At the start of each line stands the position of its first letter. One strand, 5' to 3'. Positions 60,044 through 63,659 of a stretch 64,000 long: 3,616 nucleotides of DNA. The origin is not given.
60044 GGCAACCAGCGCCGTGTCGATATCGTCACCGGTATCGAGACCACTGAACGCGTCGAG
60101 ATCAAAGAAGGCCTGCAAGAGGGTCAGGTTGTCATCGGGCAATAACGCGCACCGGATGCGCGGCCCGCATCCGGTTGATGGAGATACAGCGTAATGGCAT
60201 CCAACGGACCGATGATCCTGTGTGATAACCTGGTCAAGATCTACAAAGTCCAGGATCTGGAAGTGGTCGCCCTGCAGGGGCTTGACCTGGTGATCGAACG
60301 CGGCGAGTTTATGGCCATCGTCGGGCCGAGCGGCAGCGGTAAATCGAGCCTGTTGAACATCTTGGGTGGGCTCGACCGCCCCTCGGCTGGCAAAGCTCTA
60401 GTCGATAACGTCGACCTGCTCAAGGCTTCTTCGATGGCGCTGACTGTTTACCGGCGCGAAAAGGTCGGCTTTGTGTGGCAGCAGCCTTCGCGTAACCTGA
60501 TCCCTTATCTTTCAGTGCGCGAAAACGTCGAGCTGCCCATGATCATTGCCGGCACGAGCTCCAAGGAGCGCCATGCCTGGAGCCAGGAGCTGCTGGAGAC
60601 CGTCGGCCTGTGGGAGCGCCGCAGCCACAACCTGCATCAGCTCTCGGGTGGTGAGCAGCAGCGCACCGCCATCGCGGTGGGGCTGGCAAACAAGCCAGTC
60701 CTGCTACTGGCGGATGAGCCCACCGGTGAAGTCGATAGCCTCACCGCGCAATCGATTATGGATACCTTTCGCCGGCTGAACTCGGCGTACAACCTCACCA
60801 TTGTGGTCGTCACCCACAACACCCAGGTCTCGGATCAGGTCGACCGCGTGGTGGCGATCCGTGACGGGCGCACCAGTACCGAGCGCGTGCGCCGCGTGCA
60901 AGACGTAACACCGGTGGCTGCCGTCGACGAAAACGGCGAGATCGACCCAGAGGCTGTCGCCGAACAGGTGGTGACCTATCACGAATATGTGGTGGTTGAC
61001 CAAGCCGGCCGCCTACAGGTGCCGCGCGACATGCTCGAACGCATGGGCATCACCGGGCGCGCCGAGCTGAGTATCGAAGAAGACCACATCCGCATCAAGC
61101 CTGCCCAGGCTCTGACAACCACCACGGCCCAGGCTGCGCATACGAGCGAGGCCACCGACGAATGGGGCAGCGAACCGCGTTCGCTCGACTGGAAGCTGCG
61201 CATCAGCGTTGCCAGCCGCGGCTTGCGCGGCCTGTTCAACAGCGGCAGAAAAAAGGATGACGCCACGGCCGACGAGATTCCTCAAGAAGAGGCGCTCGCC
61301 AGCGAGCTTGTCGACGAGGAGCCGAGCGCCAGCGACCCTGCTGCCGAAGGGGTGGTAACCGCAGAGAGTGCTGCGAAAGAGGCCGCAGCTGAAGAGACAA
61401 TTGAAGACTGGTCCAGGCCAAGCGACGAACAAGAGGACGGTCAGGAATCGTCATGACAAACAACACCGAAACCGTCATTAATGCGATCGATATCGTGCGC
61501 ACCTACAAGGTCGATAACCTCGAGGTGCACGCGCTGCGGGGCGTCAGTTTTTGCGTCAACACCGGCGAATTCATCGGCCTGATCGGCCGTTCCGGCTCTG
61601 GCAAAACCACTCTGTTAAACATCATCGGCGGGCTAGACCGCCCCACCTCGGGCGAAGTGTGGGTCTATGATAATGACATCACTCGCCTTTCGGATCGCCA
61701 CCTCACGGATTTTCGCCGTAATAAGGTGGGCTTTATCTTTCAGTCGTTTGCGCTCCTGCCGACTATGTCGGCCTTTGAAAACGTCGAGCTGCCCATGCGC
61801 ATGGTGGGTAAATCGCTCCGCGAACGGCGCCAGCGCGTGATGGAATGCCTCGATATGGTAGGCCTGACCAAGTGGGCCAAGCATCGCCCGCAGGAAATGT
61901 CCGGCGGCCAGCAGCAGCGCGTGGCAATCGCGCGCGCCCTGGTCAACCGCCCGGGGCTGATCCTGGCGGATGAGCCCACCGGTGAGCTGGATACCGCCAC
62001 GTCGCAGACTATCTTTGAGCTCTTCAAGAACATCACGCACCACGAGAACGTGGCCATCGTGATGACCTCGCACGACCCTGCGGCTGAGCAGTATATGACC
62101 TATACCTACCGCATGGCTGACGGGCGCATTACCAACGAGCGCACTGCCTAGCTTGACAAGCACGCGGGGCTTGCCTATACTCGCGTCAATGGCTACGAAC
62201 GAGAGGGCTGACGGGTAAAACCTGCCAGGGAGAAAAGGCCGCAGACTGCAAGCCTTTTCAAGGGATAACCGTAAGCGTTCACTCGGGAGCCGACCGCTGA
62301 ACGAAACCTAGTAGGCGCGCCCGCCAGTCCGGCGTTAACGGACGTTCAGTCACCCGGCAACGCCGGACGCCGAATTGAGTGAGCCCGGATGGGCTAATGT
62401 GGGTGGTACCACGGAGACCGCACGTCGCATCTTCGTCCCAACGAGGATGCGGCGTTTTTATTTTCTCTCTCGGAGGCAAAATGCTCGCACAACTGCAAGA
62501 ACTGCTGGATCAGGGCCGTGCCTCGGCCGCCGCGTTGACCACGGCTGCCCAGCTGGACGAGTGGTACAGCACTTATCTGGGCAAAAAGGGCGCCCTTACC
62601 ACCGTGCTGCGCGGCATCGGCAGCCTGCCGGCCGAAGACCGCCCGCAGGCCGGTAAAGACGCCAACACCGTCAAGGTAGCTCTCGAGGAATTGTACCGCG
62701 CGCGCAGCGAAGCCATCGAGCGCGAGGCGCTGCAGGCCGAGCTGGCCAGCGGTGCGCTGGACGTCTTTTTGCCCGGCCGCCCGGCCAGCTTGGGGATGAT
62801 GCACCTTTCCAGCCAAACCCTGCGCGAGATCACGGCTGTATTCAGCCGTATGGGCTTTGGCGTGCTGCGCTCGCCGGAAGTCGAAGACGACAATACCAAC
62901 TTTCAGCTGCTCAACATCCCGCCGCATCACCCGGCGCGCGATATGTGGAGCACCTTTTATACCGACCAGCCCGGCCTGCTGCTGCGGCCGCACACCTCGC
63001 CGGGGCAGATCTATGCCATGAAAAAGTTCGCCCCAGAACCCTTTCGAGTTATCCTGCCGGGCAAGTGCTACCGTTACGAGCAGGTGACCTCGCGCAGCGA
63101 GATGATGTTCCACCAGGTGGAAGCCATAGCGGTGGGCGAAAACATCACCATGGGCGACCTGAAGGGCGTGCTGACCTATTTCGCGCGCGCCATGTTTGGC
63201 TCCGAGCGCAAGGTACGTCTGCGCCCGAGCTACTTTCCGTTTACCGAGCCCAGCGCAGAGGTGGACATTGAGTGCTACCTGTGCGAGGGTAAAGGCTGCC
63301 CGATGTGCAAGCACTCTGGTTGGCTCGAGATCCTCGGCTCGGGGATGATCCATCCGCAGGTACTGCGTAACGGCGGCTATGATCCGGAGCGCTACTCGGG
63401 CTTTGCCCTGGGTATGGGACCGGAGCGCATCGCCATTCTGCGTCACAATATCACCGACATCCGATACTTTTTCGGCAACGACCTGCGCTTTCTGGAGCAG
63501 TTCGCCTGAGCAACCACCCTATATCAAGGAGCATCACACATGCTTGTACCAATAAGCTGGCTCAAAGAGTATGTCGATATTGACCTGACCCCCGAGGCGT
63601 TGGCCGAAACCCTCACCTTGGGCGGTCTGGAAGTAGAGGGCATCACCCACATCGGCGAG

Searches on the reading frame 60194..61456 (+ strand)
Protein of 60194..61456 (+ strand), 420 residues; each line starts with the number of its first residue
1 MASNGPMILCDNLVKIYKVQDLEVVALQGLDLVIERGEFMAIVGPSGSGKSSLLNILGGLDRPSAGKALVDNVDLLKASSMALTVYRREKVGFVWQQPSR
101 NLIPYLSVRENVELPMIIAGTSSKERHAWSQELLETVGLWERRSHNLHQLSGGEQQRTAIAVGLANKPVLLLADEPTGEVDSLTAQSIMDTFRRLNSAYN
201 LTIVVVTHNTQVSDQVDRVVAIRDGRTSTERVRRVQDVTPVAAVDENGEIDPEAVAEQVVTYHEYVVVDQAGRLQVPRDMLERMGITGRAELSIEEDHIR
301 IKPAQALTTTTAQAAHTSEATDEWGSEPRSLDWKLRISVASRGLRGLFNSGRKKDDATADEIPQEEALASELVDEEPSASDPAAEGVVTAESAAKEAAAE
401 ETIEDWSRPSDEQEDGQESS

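Call 71: search_protein_families(library=pfam, proteins=[window:60194-61456:+], max_evalue=0.00001)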
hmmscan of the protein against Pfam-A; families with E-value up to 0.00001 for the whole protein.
window:60194-61456:+ (420 aa): 2 families
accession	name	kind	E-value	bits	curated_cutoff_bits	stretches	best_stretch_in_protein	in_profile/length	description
PF00005.33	ABC_tran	-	2.9e-30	106.1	25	1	27-177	1-136/137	ABC transporter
PF02463.25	SMC_N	-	1.3e-06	28.5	40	0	38-224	25-213/220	RecF/RecN/SMC N terminal domain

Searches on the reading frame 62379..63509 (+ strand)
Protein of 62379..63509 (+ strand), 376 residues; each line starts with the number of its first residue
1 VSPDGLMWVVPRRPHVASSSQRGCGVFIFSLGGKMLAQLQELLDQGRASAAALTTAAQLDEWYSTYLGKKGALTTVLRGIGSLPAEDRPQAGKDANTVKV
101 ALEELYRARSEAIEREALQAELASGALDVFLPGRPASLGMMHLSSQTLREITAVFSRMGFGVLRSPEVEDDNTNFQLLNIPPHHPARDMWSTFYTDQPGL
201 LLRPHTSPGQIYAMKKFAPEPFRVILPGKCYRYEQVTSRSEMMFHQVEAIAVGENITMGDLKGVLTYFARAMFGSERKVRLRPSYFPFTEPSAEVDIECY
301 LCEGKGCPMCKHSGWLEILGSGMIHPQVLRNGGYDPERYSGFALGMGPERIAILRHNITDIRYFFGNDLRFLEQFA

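Call 71: search_protein_families(library=pfam, proteins=[window:62379-63509:+], max_evalue=0.00001)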
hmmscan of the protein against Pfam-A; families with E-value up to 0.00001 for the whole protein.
window:62379-63509:+ (376 aa): 2 families
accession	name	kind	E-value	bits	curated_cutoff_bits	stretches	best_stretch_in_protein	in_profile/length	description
PF01409.25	tRNA-synt_2d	-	1.6e-87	293.5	19.8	1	127-375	2-246/246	tRNA synthetases class II core domain (F)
PF02912.23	Phe_tRNA-synt_N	-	1.5e-20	73.4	22.3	1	55-122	2-69/69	Aminoacyl tRNA synthetase class II, N-terminal domain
